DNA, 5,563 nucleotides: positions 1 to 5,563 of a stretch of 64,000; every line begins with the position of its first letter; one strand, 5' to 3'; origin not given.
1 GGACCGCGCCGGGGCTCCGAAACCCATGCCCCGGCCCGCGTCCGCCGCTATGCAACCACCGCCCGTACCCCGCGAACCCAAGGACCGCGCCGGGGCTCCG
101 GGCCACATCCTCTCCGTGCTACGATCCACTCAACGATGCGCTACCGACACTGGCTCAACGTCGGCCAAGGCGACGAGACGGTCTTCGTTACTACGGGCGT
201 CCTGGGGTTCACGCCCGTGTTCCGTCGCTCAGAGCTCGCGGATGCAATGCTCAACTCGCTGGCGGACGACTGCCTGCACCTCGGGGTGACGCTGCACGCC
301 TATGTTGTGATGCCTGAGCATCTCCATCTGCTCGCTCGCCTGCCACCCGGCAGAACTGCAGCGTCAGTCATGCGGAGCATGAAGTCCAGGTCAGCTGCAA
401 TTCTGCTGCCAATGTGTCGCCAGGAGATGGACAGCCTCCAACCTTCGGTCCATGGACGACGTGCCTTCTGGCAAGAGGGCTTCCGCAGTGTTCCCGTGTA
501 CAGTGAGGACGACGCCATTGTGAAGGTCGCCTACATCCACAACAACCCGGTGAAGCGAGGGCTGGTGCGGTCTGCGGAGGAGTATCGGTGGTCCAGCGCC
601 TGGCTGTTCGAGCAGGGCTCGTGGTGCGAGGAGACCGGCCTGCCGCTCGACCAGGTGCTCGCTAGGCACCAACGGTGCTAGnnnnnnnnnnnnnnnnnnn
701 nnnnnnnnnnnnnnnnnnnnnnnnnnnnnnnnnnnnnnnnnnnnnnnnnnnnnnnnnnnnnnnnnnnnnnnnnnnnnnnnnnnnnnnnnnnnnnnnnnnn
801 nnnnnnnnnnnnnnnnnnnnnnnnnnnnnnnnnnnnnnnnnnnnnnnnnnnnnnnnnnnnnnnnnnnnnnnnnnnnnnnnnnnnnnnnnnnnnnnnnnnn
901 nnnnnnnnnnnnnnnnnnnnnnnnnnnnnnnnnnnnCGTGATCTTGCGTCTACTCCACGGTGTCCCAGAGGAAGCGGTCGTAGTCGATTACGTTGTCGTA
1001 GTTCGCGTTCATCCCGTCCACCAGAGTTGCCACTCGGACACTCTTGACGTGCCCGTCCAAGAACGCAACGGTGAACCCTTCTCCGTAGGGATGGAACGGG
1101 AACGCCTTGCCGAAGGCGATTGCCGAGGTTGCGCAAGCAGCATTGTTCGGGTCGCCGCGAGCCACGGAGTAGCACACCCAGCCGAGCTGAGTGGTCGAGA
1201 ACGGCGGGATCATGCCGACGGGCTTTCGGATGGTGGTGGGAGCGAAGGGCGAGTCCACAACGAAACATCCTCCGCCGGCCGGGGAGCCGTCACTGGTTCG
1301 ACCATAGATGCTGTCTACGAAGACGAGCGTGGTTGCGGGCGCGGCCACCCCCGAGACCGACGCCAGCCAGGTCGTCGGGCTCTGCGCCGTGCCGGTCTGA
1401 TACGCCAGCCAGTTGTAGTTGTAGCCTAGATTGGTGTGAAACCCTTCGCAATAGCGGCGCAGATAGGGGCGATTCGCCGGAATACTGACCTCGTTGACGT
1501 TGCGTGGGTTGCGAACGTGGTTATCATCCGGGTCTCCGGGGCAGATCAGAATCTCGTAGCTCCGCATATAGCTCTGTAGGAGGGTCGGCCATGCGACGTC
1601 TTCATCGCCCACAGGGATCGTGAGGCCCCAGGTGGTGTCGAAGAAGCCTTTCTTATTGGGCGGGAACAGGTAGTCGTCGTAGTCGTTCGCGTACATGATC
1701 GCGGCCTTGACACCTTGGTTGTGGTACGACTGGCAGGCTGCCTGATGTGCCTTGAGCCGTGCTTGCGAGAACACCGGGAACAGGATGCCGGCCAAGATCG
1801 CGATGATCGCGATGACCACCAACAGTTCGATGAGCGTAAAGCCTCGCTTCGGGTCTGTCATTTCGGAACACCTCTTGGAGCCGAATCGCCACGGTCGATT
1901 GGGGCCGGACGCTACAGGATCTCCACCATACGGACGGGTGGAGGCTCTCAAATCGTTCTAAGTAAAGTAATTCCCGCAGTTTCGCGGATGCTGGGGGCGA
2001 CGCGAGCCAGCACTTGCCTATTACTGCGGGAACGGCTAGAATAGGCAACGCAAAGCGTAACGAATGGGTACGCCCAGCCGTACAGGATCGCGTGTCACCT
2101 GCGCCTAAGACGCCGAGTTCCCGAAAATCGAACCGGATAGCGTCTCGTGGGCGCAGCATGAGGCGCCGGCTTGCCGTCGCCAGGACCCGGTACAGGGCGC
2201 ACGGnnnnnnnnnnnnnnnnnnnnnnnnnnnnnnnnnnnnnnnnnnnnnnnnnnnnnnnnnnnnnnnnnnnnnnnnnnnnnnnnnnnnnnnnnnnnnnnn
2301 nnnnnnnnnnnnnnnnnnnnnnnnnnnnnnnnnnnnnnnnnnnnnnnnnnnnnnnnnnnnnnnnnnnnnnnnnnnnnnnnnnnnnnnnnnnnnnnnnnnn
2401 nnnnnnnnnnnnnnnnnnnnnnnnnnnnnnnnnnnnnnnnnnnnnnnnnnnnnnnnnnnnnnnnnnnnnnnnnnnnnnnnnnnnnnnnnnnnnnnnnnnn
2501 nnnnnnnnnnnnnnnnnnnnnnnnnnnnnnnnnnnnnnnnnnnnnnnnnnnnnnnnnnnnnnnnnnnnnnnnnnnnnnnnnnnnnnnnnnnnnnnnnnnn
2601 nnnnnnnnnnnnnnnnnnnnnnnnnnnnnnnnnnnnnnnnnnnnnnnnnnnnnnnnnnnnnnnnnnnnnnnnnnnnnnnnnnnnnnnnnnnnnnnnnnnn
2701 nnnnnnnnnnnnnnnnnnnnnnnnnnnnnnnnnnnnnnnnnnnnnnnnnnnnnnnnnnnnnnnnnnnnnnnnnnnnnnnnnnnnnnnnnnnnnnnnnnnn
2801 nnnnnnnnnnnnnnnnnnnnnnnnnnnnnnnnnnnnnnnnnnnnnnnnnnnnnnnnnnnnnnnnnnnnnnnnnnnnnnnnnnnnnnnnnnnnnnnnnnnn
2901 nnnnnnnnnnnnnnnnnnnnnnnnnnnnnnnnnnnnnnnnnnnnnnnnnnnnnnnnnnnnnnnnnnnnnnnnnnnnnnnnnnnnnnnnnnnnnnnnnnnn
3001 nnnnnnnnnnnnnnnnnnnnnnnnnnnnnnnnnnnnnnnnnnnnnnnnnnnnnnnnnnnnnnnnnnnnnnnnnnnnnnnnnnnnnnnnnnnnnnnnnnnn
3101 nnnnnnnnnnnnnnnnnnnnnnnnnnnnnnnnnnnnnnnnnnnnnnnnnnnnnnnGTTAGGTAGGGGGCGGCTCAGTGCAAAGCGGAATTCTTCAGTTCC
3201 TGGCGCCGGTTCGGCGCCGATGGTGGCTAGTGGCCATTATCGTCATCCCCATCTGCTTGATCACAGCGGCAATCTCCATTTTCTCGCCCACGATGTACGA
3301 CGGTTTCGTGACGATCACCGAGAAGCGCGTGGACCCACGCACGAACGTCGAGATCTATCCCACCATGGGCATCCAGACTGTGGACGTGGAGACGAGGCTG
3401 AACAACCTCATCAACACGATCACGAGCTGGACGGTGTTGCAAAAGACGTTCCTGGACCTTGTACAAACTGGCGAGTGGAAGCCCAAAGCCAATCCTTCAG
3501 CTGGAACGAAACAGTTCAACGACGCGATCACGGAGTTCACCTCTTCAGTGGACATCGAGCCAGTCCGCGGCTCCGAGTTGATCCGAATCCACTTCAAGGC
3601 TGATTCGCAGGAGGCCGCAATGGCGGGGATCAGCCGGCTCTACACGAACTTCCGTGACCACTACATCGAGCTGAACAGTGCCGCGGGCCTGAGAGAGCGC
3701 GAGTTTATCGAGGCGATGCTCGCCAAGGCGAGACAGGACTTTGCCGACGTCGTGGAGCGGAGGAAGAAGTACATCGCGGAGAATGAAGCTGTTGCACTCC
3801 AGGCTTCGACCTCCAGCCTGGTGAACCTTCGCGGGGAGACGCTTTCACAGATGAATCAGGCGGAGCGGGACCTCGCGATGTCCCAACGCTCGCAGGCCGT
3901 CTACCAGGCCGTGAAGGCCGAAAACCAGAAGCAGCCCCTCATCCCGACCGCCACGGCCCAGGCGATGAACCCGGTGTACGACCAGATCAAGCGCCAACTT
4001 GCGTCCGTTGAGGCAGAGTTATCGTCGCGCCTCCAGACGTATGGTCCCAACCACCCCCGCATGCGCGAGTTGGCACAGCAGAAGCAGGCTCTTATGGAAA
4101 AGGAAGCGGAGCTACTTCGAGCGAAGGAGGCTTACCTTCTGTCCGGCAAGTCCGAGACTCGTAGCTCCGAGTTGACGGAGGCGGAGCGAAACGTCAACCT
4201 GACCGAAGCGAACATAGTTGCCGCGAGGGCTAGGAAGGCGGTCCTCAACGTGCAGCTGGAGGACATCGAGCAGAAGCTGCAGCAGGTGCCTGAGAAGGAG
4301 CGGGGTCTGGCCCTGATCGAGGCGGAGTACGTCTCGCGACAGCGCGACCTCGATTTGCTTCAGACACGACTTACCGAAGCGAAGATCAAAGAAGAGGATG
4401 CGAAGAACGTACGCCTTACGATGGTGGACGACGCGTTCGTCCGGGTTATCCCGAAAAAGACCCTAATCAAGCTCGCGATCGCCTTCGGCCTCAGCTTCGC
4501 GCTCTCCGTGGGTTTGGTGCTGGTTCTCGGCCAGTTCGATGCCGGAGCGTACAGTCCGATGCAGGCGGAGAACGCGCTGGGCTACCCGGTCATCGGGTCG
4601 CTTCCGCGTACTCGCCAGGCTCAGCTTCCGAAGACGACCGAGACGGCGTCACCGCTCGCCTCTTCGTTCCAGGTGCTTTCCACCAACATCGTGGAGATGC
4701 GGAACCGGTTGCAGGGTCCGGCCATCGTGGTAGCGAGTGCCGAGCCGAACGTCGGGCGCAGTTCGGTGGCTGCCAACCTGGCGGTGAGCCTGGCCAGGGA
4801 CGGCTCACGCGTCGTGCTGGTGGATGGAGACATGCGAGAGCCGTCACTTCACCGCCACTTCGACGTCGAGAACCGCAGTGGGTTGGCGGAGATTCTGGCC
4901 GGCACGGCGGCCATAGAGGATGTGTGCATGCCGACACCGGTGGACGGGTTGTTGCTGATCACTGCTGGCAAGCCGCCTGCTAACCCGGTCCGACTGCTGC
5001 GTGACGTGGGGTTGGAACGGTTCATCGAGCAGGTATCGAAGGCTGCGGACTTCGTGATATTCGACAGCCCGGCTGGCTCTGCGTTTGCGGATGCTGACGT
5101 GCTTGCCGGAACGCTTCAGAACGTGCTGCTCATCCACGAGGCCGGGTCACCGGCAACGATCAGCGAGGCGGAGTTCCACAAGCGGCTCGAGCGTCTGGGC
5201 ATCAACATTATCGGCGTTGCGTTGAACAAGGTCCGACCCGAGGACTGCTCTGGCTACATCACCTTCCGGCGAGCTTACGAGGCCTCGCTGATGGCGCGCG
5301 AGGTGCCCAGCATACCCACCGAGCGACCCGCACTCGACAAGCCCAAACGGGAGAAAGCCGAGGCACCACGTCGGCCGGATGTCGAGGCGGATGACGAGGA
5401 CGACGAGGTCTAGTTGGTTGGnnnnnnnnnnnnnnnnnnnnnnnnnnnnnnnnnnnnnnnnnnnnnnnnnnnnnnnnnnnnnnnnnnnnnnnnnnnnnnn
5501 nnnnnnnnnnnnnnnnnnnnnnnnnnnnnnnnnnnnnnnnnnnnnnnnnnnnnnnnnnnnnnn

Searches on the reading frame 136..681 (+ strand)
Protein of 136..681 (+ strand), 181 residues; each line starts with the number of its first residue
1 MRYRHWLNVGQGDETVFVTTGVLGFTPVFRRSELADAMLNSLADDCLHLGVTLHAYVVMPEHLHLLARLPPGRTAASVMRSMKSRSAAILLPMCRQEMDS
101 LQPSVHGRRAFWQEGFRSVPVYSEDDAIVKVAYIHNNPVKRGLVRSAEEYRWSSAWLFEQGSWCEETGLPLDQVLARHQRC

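Call 5: search_protein_families(library=pfam, proteins=[window:136-681:+], max_evalue=0.01)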
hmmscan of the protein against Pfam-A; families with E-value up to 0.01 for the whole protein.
window:136-681:+ (181 aa): 1 family
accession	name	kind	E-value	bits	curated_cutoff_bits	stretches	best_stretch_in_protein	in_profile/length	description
PF01797.21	Y1_Tnp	-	2.6e-11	44.2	23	1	32-137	23-121/121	Transposase IS200 like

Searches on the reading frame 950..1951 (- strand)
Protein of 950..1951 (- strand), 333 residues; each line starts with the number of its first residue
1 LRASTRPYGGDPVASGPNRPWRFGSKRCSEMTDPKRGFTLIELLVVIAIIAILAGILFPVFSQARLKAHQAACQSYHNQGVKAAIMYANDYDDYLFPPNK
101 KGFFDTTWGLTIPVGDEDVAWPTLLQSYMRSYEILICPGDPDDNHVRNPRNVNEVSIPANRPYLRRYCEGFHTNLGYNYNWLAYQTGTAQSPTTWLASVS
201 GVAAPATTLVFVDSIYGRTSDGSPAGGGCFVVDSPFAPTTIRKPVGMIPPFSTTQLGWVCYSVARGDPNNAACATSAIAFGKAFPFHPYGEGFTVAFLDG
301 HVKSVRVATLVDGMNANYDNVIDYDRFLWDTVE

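Call 5: search_protein_families(library=pfam, proteins=[window:950-1951:-], max_evalue=0.01)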
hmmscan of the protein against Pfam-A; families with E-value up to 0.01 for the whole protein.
window:950-1951:- (333 aa): 1 family
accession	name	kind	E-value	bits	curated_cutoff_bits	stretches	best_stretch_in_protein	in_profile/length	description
PF07963.17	N_methyl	-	4.5e-10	39.1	21.2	1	35-58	4-27/27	Prokaryotic N-terminal methylation motif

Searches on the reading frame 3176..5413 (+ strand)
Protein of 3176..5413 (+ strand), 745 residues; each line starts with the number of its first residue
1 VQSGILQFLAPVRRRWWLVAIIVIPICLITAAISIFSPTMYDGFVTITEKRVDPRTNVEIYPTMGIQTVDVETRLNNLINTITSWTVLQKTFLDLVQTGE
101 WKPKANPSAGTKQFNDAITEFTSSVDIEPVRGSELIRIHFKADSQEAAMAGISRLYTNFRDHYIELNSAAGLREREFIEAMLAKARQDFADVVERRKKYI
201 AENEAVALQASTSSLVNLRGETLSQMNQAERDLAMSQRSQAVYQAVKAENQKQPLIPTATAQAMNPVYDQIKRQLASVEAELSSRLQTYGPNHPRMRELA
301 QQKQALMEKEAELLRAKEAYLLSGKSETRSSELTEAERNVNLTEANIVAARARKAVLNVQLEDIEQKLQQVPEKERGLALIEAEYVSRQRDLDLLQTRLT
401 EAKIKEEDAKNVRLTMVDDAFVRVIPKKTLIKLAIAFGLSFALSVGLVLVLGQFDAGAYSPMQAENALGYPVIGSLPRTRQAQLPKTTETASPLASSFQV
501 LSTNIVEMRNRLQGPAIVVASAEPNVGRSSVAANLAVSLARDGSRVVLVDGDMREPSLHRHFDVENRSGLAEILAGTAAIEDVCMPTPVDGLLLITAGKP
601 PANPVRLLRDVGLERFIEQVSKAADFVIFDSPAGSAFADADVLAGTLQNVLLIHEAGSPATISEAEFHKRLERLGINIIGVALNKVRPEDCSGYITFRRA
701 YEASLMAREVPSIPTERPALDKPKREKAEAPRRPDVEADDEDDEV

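Call 4: search_protein_families(library=pfam, proteins=[window:3176-5413:+], max_evalue=0.01)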
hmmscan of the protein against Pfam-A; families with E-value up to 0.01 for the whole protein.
window:3176-5413:+ (745 aa): 5 families
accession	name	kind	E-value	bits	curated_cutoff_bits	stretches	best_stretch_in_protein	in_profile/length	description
PF10609.15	ParA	-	5e-09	36.4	27.1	1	517-635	6-123/246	NUBPL iron-transfer P-loop NTPase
PF01656.29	CbiA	-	2.2e-08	34.5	25.4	1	517-690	1-87/125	CobQ/CobB/MinD/ParA nucleotide binding domain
PF09140.17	MipZ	-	1.6e-07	31.4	20.7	1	517-634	3-110/262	ATPase MipZ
PF13614.12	AAA_31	-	1.7e-07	31.8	27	1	517-632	4-126/177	AAA domain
PF06564.18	CBP_BcsQ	-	0.002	18.1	21.3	1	526-638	13-130/234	Cellulose biosynthesis protein BcsQ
